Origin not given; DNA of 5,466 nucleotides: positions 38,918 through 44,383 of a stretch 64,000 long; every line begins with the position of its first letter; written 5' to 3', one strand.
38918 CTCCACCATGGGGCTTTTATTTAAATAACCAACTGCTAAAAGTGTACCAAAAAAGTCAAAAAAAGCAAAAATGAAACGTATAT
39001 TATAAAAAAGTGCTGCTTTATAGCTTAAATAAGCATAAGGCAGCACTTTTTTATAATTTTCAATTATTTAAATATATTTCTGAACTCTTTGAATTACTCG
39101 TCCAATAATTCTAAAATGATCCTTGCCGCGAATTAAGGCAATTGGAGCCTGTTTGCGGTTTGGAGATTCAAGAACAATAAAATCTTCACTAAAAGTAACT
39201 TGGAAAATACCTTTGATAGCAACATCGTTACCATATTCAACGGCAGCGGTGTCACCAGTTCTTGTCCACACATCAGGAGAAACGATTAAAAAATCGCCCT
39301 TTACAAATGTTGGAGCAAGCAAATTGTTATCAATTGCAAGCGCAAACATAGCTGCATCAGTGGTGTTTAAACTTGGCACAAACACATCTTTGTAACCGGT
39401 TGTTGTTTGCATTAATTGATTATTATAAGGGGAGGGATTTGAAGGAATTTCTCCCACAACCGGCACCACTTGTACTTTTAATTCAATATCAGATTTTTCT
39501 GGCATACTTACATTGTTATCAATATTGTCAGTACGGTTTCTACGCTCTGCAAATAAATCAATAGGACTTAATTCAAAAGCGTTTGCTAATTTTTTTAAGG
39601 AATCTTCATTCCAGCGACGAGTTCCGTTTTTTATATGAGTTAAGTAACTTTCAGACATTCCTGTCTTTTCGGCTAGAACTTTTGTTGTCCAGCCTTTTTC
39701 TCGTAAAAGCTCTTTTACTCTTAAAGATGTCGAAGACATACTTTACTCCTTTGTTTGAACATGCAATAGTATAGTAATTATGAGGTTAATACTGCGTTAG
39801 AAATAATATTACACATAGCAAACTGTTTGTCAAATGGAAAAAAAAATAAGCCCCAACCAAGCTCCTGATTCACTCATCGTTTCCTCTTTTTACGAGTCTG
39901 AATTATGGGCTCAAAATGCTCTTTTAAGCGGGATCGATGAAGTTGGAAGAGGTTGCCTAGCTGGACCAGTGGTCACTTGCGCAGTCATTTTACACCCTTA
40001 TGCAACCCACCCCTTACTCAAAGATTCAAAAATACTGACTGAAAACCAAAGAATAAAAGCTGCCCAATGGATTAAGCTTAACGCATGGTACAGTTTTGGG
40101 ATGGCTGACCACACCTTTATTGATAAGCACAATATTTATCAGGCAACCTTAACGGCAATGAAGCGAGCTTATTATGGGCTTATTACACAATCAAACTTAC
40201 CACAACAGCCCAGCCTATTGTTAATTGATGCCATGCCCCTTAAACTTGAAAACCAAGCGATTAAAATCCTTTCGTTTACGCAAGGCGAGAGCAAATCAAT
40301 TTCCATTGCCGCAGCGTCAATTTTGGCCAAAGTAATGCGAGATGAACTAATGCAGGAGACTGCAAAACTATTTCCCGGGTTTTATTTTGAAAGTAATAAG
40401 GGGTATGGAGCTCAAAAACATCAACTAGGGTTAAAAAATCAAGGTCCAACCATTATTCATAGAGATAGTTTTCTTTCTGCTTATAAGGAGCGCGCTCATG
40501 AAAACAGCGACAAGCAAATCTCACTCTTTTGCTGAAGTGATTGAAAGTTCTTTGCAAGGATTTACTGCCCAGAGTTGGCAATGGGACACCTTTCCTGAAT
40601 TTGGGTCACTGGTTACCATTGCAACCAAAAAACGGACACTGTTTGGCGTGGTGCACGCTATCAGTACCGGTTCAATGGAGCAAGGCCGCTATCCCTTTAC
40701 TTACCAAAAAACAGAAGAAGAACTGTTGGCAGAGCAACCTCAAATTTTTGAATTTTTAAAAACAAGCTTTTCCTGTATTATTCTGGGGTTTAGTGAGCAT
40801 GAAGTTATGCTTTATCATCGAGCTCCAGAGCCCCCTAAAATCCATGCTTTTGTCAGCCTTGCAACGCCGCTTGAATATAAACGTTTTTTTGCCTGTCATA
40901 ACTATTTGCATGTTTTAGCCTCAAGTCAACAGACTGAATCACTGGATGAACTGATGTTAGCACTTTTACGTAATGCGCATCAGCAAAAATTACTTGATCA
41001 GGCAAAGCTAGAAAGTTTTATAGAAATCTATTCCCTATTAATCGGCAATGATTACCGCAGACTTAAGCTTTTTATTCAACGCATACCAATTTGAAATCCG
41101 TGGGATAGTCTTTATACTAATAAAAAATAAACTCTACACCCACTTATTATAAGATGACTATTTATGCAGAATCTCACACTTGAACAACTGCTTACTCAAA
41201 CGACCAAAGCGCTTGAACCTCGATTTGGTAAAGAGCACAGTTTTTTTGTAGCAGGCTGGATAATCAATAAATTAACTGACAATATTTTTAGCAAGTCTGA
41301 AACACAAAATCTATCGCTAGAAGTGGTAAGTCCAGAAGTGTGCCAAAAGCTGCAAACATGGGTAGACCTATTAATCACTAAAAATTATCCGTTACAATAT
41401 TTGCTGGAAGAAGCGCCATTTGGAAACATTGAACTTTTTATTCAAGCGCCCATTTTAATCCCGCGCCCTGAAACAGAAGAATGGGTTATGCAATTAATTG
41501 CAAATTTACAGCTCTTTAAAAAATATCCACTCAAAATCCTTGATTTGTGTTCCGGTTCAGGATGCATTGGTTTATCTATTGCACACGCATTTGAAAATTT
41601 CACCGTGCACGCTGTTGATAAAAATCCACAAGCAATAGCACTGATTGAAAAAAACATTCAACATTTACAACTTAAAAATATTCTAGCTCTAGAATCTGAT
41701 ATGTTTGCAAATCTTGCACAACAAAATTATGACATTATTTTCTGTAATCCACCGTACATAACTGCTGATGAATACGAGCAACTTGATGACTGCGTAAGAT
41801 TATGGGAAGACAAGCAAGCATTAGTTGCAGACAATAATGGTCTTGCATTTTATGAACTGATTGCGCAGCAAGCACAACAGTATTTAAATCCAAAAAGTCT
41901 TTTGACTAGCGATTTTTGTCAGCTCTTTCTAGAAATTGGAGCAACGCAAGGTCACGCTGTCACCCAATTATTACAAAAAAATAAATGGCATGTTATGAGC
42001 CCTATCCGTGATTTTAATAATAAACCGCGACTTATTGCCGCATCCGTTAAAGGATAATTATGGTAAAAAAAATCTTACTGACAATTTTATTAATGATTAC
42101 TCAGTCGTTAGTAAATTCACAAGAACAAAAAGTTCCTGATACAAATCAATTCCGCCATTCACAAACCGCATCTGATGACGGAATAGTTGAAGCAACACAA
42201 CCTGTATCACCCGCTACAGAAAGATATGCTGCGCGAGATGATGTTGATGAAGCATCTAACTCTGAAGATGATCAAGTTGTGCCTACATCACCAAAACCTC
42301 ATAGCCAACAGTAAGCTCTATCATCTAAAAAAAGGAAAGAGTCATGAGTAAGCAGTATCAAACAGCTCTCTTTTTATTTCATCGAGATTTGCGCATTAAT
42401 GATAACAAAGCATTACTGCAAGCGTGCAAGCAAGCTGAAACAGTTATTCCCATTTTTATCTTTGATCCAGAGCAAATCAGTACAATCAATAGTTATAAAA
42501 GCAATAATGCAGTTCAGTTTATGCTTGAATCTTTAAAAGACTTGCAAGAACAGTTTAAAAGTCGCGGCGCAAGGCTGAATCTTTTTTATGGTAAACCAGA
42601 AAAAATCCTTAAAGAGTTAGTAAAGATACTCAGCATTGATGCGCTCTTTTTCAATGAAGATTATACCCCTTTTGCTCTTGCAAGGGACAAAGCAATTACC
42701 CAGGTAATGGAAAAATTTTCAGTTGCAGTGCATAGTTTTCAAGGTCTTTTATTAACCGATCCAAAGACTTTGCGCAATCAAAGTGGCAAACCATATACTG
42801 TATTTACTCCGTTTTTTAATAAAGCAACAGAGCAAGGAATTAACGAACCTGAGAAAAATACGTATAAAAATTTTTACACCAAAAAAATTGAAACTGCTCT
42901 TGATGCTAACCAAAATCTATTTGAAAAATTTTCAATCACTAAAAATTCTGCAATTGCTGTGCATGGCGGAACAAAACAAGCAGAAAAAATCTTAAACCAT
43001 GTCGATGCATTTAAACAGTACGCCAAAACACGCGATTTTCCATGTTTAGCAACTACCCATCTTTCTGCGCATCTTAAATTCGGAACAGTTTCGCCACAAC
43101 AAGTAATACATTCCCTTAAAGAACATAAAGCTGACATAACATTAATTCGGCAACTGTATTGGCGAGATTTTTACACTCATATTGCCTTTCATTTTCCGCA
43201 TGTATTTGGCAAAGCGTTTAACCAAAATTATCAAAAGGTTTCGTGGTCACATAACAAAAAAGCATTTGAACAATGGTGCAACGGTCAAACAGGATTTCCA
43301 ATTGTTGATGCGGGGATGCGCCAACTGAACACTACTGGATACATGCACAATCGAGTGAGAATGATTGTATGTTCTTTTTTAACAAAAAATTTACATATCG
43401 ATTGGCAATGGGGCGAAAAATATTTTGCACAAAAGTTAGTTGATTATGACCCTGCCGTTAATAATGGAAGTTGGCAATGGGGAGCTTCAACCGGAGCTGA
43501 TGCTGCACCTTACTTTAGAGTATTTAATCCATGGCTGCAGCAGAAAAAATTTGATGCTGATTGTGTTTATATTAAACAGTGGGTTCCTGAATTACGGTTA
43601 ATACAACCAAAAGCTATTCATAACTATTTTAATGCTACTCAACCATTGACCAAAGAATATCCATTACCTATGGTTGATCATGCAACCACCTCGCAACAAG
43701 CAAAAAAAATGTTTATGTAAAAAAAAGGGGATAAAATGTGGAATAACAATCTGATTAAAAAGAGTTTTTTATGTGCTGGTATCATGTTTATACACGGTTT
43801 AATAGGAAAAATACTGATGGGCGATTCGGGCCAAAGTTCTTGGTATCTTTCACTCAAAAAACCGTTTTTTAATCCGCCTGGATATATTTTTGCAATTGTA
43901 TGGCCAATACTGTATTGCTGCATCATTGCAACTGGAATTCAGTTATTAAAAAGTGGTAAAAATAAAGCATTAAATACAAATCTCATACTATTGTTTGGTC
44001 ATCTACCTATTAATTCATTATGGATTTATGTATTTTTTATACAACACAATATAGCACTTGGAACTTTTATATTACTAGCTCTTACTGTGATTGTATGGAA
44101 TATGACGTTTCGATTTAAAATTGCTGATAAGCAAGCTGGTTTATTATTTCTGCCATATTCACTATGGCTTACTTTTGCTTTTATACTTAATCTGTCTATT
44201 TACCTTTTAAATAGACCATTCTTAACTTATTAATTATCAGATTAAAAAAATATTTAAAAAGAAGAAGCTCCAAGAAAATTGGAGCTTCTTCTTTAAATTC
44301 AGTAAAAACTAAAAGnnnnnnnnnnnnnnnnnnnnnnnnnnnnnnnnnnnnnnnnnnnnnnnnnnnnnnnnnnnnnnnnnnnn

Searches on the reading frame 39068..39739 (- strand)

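Call 49: search_protein_families(library=pfam, proteins=[window:39068-39739:-], max_evalue=0.001)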
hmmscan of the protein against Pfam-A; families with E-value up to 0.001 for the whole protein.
window:39068-39739:- (223 aa): 5 families
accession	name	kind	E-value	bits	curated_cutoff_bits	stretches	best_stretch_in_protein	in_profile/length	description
PF00717.28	Peptidase_S24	-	1.2e-10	41.5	23.3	1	122-216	25-116/116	Peptidase S24-like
PF01381.28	HTH_3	-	5.2e-10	39.7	23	1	8-61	1-54/55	Helix-turn-helix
PF13443.12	HTH_26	-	2.8e-09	37.5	22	1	8-63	2-58/63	Cro/C1-type HTH DNA-binding domain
PF12844.13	HTH_19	-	9.5e-09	35.5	30.2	1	7-63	3-59/64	Helix-turn-helix domain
PF13560.12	HTH_31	-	2.4e-06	28.2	27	1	8-59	6-58/64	Helix-turn-helix domain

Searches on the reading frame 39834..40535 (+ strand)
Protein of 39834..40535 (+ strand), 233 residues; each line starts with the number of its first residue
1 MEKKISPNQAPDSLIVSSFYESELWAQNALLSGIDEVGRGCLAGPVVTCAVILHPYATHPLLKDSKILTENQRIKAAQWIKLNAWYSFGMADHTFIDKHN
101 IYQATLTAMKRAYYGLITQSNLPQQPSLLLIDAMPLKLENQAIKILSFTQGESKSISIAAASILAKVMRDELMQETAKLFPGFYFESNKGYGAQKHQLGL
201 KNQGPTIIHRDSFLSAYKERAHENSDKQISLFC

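Call 49: search_protein_families(library=pfam, proteins=[window:39834-40535:+], max_evalue=0.001)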
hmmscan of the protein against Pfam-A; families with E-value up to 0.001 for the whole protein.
window:39834-40535:+ (233 aa): 1 family
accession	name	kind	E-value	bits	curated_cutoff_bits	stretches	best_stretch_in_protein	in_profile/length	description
PF01351.25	RNase_HII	-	2.1e-30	106.6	25.8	1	33-213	2-196/199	Ribonuclease HII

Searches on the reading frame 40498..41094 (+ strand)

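Call 49: search_protein_families(library=pfam, proteins=[window:40498-41094:+], max_evalue=0.001)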
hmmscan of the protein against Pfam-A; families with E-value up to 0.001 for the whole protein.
window:40498-41094:+ (198 aa): 1 family
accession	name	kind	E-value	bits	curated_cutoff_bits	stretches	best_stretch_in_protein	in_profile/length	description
PF09378.16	HAS-barrel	-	0.00053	20.5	25.2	0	30-89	20-78/90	HAS barrel domain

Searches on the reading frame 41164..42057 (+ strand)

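Call 49: search_protein_families(library=pfam, proteins=[window:41164-42057:+], max_evalue=0.001)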
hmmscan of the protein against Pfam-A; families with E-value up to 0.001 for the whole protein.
window:41164-42057:+ (297 aa): 17 families
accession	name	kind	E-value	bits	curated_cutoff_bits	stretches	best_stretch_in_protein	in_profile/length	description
PF05175.20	MTS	-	4.9e-16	59.3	23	1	121-202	31-112/170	Methyltransferase small domain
PF03602.21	Cons_hypoth95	-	5.4e-12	46.2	24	1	124-221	44-143/182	Conserved hypothetical protein 95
PF13847.12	Methyltransf_31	-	1.1e-11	45.1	27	1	123-254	5-118/145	Methyltransferase domain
PF13649.12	Methyltransf_25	-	3.2e-08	34.6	27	1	125-205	1-83/97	Methyltransferase domain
PF09445.16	Methyltransf_15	-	1.1e-06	28.8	22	1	124-198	3-81/165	RNA cap guanine-N2 methyltransferase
PF03848.20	TehB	-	2.3e-06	27.6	20.4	1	122-193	31-100/193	Tellurite resistance protein TehB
PF02527.21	GidB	-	3.2e-06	27.1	27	1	109-194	36-121/184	rRNA small subunit methyltransferase G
PF06325.19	PrmA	-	6.1e-06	26.4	22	1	116-195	156-233/296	Ribosomal protein L11 methyltransferase (PrmA)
PF02475.24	TRM5-TYW2_MTfase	-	8.8e-06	26.2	28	1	125-202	40-118/164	TRM5/TYW2 methyltransferase domain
PF08242.18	Methyltransf_12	-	1.3e-05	26.3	30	1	126-195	1-72/98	Methyltransferase domain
PF10294.15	Methyltransf_16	-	3.6e-05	24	21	1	114-171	39-97/174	Lysine methyltransferase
PF01170.24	UPF0020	-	0.00011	22.4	22.3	1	145-199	76-132/197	RMKL-like, methyltransferase domain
PF02390.23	Methyltransf_4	-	0.00025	21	24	0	125-184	5-64/173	Putative methyltransferase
PF07669.17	Eco57I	-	0.00059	20.4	25.3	1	155-246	36-129/171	Eco57I restriction-modification methylase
PF01189.24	Methyltr_RsmB-F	-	0.00069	19.8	27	0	124-183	11-71/199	16S rRNA methyltransferase RsmB/F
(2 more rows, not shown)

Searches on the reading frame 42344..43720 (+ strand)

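Call 49: search_protein_families(library=pfam, proteins=[window:42344-43720:+], max_evalue=0.001)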
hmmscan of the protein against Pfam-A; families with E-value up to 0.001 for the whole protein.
window:42344-43720:+ (458 aa): 2 families
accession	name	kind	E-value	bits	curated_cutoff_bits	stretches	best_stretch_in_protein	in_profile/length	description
PF03441.19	FAD_binding_7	-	2.5e-80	269.1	27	1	268-457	2-201/203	FAD binding domain of DNA photolyase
PF00875.24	DNA_photolyase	-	3.1e-46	157.8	26.6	1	9-166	2-157/164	DNA photolyase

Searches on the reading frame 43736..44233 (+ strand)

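Call 49: search_protein_families(library=pfam, proteins=[window:43736-44233:+], max_evalue=0.001)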
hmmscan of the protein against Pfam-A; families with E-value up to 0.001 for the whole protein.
window:43736-44233:+ (165 aa): 1 family
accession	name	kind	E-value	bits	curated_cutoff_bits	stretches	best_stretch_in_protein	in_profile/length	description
PF03073.20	TspO_MBR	-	8.3e-31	107.1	24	1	17-157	5-145/145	TspO/MBR family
